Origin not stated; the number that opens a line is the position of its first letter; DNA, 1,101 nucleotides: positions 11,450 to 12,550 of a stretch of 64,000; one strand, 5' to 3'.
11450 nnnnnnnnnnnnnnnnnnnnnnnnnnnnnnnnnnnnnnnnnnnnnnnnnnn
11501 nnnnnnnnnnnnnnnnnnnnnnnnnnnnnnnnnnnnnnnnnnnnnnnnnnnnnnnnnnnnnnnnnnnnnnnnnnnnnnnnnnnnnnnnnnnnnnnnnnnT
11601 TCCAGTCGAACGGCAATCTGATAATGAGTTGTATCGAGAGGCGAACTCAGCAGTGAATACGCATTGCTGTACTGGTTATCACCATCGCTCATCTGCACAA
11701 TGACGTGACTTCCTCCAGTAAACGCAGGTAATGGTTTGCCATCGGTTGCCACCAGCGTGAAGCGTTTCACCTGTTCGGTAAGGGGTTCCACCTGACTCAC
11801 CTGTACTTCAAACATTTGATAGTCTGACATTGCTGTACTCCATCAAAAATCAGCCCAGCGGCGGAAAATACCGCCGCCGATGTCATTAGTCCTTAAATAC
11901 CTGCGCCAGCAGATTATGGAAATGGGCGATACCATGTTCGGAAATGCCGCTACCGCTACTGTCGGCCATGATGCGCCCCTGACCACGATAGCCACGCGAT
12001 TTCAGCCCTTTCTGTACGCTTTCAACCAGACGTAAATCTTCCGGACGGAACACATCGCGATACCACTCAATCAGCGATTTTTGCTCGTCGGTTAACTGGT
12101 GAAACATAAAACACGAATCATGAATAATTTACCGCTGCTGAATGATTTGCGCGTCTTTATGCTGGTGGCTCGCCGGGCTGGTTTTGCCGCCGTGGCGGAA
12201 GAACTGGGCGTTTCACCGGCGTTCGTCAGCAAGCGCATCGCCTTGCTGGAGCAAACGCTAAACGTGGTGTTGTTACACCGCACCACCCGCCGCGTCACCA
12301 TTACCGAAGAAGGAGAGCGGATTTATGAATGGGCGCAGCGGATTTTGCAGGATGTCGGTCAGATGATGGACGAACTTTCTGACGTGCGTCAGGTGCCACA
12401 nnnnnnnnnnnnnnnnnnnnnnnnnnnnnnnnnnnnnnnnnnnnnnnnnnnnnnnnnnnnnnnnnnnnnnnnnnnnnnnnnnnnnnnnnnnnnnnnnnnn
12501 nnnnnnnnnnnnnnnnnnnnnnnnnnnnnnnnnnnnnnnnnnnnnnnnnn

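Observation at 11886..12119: Deletion of dmlA, yeaV and most of yeaW leaves a yeaW tail fused against dmlR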

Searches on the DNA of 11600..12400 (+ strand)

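Call 3: search_dna_similar(query=window:11600-12400:+, collection=ecoli_genomes, mode=near, max_rows=40, rows=spread)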
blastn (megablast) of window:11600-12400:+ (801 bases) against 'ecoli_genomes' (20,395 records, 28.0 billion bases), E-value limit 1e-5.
Records with a match: 4379; places in all: 8751; records where one place covers at least 80% of the query: 0.
Genomes with a match: 4378 of 5426; with a place that covers at least 80% of the query: 0. Places per genome that has any: lowest 1, median 2, highest 4. On chromosomes: 8750 places; on plasmids: 1.
Best place of each record, by identity: >=99% 22; 95-99% 4352; 90-95% 5.
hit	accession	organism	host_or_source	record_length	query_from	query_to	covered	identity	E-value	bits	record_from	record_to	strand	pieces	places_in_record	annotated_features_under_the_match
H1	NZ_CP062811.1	Escherichia coli strain Res13-Sevr-PER07-33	Sus scrofa domesticus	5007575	1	498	62%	100.0%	0e+0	920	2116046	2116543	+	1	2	yeaX: carnitine monooxygenase reductase subunit YeaX | yeaW: carnitine monooxygenase, oxygenase subunit YeaW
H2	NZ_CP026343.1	Escherichia coli strain 9A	not applicable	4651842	2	498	62%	97.0%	0e+0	835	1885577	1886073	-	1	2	yeaX: carnitine monooxygenase reductase subunit YeaX | yeaW: carnitine monooxygenase, oxygenase subunit YeaW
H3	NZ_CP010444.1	Escherichia coli K-12 strain K-12 MG1655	not applicable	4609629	2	498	62%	97.0%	0e+0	835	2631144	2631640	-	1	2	yeaX: carnitine monooxygenase reductase subunit YeaX | yeaW: carnitine monooxygenase, oxygenase subunit YeaW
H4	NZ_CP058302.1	Escherichia coli strain AH65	chicken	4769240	2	498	62%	97.0%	0e+0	835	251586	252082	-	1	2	yeaX: carnitine monooxygenase reductase subunit YeaX | yeaW: carnitine monooxygenase, oxygenase subunit YeaW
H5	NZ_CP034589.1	Escherichia coli strain L37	anus swab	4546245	2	498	62%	97.0%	0e+0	835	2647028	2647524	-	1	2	yeaX: carnitine monooxygenase reductase subunit YeaX | yeaW: carnitine monooxygenase, oxygenase subunit YeaW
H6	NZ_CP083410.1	Escherichia coli strain RP437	not applicable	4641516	2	498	62%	97.0%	0e+0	835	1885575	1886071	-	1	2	yeaX: carnitine monooxygenase reductase subunit YeaX | yeaW: carnitine monooxygenase, oxygenase subunit YeaW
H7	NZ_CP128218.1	Escherichia coli strain TG1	Laboratory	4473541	2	498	62%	97.0%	0e+0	835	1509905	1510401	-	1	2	yeaX: carnitine monooxygenase reductase subunit YeaX | yeaW: carnitine monooxygenase, oxygenase subunit YeaW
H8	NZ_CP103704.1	Escherichia coli strain ST361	Homo sapiens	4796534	2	498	62%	97.0%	0e+0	835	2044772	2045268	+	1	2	yeaX: carnitine monooxygenase reductase subunit YeaX | yeaW: carnitine monooxygenase, oxygenase subunit YeaW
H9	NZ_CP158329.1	Escherichia coli strain 130119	Homo sapiens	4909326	2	498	62%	97.0%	0e+0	835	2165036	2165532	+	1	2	yeaX: carnitine monooxygenase reductase subunit YeaX | yeaW: carnitine monooxygenase, oxygenase subunit YeaW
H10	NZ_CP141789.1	Escherichia coli strain K194T1-1017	-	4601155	2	498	62%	97.0%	0e+0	835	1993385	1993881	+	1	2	yeaX: carnitine monooxygenase reductase subunit YeaX | yeaW: carnitine monooxygenase, oxygenase subunit YeaW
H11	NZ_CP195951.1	Escherichia coli strain E1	Raw wastewater influent sample from the ...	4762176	2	498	62%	97.0%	0e+0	835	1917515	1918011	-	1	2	yeaX: carnitine monooxygenase reductase subunit YeaX | yeaW: carnitine monooxygenase, oxygenase subunit YeaW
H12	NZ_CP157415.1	Escherichia coli strain EC22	Homo sapiens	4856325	2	498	62%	97.0%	0e+0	835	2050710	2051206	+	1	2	yeaX: carnitine monooxygenase reductase subunit YeaX | yeaW: carnitine monooxygenase, oxygenase subunit YeaW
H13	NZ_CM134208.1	Escherichia coli strain 126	Homo sapiens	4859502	2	498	62%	97.0%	0e+0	835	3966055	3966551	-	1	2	yeaX: carnitine monooxygenase reductase subunit YeaX | yeaW: carnitine monooxygenase, oxygenase subunit YeaW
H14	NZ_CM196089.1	Escherichia coli strain BAP1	-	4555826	2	498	62%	97.0%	0e+0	835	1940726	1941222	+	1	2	yeaX: carnitine monooxygenase reductase subunit YeaX | yeaW: carnitine monooxygenase, oxygenase subunit YeaW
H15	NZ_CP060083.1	Escherichia coli strain G1/2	Homo sapiens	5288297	2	498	62%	96.8%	0e+0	830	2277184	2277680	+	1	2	yeaX: carnitine monooxygenase reductase subunit YeaX | yeaW: carnitine monooxygenase, oxygenase subunit YeaW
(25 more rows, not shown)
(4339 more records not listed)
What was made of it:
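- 11855..11880 (-): G+C-rich hairpin followed by a T-run, between the yeaW stop and the yeaX start. It is terminator-like and native to the locus; the deletion did not create it. The region is 100% identical to intact L001 (call 3).
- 0 of 5,426 complete genomes carry it (call 3).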

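Call 5: get_annotated_region(hit=H1, flank=7000)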
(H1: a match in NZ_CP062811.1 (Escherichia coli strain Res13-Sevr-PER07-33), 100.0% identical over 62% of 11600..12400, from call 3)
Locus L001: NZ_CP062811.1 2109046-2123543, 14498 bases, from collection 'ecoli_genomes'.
description: Escherichia coli strain Res13-Sevr-PER07-33 chromosome, complete genome
organism: Escherichia coli strain Res13-Sevr-PER07-33 (NCBI taxid 562)
replicon: chromosome; assembly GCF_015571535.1
host: Sus scrofa domesticus; source: feces; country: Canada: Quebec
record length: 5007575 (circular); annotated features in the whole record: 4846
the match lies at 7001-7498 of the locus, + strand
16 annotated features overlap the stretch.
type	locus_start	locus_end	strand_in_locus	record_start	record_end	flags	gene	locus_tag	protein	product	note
CDS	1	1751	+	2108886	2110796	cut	yoaA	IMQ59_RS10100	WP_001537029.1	ATP-dependent DNA helicase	-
CDS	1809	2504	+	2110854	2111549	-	tsaB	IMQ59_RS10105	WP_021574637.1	tRNA (adenosine(37)-N6)-threonylcarbamoyltransferase complex dimerization subunit type 1 TsaB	-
CDS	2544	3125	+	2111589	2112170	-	yeaY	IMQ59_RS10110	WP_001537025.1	Slp family lipoprotein YeaY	-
CDS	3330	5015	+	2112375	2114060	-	fadD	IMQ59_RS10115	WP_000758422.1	long-chain-fatty-acid--CoA ligase FadD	-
CDS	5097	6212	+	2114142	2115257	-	rnd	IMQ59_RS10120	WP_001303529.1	ribonuclease D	-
CDS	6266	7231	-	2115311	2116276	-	yeaX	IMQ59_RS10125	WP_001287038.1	carnitine monooxygenase reductase subunit YeaX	-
CDS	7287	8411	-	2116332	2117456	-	yeaW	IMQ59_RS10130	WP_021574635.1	carnitine monooxygenase, oxygenase subunit YeaW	-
CDS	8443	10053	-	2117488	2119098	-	yeaV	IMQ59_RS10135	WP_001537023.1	BCCT family transporter YeaV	-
CDS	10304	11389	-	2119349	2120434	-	dmlA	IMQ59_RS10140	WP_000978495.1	multifunctional D-malate/3-isopropylmalate/tartarate dehydrogenase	-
CDS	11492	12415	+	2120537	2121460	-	dmlR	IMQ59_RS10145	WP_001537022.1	DNA-binding transcriptional regulator DmlR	-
CDS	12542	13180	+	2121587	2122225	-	leuE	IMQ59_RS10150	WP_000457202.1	leucine efflux protein LeuE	-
CDS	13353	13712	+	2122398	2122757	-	yeaR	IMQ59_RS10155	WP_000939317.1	DUF1971 domain-containing protein YeaR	-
CDS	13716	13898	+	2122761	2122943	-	yoaG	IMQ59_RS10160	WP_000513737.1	DUF1869 domain-containing protein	-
CDS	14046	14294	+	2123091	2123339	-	yeaQ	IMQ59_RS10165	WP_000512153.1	GlsB/YeaQ/YmgE family stress response membrane protein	-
CDS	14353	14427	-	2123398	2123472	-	yoaJ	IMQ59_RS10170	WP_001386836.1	protein YoaJ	-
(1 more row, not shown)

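Call 6: get_annotated_region(hit=H3, flank=7000)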
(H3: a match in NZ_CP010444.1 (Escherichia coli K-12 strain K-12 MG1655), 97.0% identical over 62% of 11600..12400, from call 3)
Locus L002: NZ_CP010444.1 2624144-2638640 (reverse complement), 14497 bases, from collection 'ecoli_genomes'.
description: Escherichia coli K-12 strain K-12 MG1655 chromosome, complete genome
organism: Escherichia coli K-12 strain K-12 MG1655 (NCBI taxid 83333)
replicon: chromosome; assembly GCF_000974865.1
host: -; source: not applicable; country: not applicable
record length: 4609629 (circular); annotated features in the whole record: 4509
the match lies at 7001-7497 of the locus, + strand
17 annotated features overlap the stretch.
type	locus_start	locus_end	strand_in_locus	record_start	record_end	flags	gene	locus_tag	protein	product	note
CDS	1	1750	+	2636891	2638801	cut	yoaA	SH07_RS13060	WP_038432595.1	ATP-dependent DNA helicase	-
CDS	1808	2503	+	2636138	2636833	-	tsaB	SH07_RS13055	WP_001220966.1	tRNA (adenosine(37)-N6)-threonylcarbamoyltransferase complex dimerization subunit type 1 TsaB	-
CDS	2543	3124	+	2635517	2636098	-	yeaY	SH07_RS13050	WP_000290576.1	Slp family lipoprotein YeaY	-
CDS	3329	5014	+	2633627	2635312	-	fadD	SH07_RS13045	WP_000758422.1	long-chain-fatty-acid--CoA ligase FadD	-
CDS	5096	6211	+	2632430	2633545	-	rnd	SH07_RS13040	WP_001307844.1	ribonuclease D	-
CDS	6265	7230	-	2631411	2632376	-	yeaX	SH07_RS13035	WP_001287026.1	carnitine monooxygenase reductase subunit YeaX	-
CDS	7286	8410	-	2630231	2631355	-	yeaW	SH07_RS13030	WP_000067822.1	carnitine monooxygenase, oxygenase subunit YeaW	-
CDS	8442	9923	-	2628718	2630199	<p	yeaV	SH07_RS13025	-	BCCT family transporter YeaV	incomplete; partial in the middle of a contig; missing N-terminus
CDS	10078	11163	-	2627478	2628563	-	dmlA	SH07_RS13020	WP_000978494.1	multifunctional D-malate/3-isopropylmalate/tartarate dehydrogenase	-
CDS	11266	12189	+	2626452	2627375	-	dmlR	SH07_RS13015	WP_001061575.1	DNA-binding transcriptional regulator DmlR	-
CDS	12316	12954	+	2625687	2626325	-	leuE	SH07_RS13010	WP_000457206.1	leucine efflux protein LeuE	-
CDS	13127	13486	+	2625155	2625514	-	yeaR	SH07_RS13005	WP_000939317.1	DUF1971 domain-containing protein YeaR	-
CDS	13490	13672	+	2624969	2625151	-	yoaG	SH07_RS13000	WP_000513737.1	DUF1869 domain-containing protein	-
CDS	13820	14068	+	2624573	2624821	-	yeaQ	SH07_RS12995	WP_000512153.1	GlsB/YeaQ/YmgE family stress response membrane protein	-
CDS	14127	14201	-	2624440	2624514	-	yoaJ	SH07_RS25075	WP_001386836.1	protein YoaJ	-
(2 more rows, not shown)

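Call 28: search_dna_similar(query=L001:7287-11491:+, collection=ecoli_genomes, mode=near, max_rows=40, rows=spread)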
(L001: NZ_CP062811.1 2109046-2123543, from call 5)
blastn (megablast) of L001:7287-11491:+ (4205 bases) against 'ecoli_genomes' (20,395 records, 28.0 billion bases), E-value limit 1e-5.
Records with a match: 5423; places in all: 5426; records where one place covers at least 80% of the query: 4368.
Genomes with a match: 5422 of 5426; with a place that covers at least 80% of the query: 4368. Places per genome that has any: lowest 1, median 1, highest 2. On chromosomes: 5424 places; on plasmids: 2.
Best place of each record, by identity: >=99% 2378; 95-99% 2000; 90-95% 1044; 80-90% 1.
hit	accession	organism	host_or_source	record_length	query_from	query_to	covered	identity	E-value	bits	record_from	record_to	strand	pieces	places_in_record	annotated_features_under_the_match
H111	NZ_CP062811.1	Escherichia coli strain Res13-Sevr-PER07-33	Sus scrofa domesticus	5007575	1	4205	100%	100.0%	0e+0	7766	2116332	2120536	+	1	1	yeaV: BCCT family transporter YeaV | yeaW: carnitine monooxygenase, oxygenase subunit YeaW | dmlA: multifunctional D-malate/3-isopropylmalate/tartarate dehydrogenase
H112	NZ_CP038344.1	Escherichia coli O157:H7 strain Gim1-1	cattle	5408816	1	4205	100%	99.6%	0e+0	7666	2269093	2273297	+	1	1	yeaV: BCCT family transporter YeaV | yeaW: carnitine monooxygenase, oxygenase subunit YeaW | dmlA: multifunctional D-malate/3-isopropylmalate/tartarate dehydrogenase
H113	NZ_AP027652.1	Escherichia coli strain PSJ-42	Homo sapiens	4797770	1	4205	100%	99.6%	0e+0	7666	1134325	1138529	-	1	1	yeaV: BCCT family transporter YeaV | yeaW: carnitine monooxygenase, oxygenase subunit YeaW | dmlA: multifunctional D-malate/3-isopropylmalate/tartarate dehydrogenase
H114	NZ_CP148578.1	Escherichia coli strain Z1322HEC0005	Homo sapiens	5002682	1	4205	100%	99.5%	0e+0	7644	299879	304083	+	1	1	yeaV: BCCT family transporter YeaV | yeaW: carnitine monooxygenase, oxygenase subunit YeaW | dmlA: multifunctional D-malate/3-isopropylmalate/tartarate dehydrogenase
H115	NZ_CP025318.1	Escherichia coli strain FORC_042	pork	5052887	1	4205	100%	99.3%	0e+0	7605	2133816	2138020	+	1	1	yeaV: BCCT family transporter YeaV | yeaW: carnitine monooxygenase, oxygenase subunit YeaW | dmlA: multifunctional D-malate/3-isopropylmalate/tartarate dehydrogenase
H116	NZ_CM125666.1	Escherichia coli strain 2020S05-013-18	not applicable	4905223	1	4205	100%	99.3%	0e+0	7605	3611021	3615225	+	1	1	yeaV: BCCT family transporter YeaV | yeaW: carnitine monooxygenase, oxygenase subunit YeaW | dmlA: multifunctional D-malate/3-isopropylmalate/tartarate dehydrogenase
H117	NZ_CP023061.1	Escherichia coli strain FORC_069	Homo sapiens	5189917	1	4205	100%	99.3%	0e+0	7600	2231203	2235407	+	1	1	yeaV: BCCT family transporter YeaV | yeaW: carnitine monooxygenase, oxygenase subunit YeaW | dmlA: multifunctional D-malate/3-isopropylmalate/tartarate dehydrogenase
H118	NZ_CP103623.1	Escherichia coli strain 3985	Homo sapiens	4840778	1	4205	100%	99.3%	0e+0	7600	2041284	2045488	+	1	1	yeaV: BCCT family transporter YeaV | yeaW: carnitine monooxygenase, oxygenase subunit YeaW | dmlA: multifunctional D-malate/3-isopropylmalate/tartarate dehydrogenase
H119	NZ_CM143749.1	Escherichia coli strain KD0845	dog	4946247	1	4205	100%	99.3%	0e+0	7600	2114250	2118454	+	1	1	yeaV: BCCT family transporter YeaV | yeaW: carnitine monooxygenase, oxygenase subunit YeaW | dmlA: multifunctional D-malate/3-isopropylmalate/tartarate dehydrogenase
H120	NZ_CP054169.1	Escherichia coli strain STO_Bone1B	Homo sapiens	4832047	1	4205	100%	99.3%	0e+0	7594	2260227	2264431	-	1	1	yeaV: BCCT family transporter YeaV | yeaW: carnitine monooxygenase, oxygenase subunit YeaW | dmlA: multifunctional D-malate/3-isopropylmalate/tartarate dehydrogenase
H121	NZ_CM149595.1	Escherichia coli strain MEI2BO-21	Soil surface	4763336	1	4205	100%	99.3%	0e+0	7594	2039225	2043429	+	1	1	yeaV: BCCT family transporter YeaV | yeaW: carnitine monooxygenase, oxygenase subunit YeaW | dmlA: multifunctional D-malate/3-isopropylmalate/tartarate dehydrogenase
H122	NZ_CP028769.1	Escherichia coli strain A5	Pig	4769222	1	4205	100%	99.2%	0e+0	7589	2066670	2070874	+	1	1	yeaV: BCCT family transporter YeaV | yeaW: carnitine monooxygenase, oxygenase subunit YeaW | dmlA: multifunctional D-malate/3-isopropylmalate/tartarate dehydrogenase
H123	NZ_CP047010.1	Escherichia coli strain 19-5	swine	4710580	1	4205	100%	99.2%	0e+0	7583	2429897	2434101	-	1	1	yeaV: BCCT family transporter YeaV | yeaW: carnitine monooxygenase, oxygenase subunit YeaW | dmlA: multifunctional D-malate/3-isopropylmalate/tartarate dehydrogenase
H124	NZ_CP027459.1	Escherichia coli strain 90-3040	missing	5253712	1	4205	100%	99.2%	0e+0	7572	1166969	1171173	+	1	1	yeaV: BCCT family transporter YeaV | yeaW: carnitine monooxygenase, oxygenase subunit YeaW | dmlA: multifunctional D-malate/3-isopropylmalate/tartarate dehydrogenase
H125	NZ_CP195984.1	Escherichia coli strain J3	Raw wastewater influent sample from the ...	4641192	1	4205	100%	99.1%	0e+0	7561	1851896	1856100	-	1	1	yeaV: BCCT family transporter YeaV | yeaW: carnitine monooxygenase, oxygenase subunit YeaW | dmlA: multifunctional D-malate/3-isopropylmalate/tartarate dehydrogenase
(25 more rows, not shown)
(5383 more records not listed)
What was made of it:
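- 0 of 5,426 complete genomes have the junction and 4,368 have the segment (calls 3, 28).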
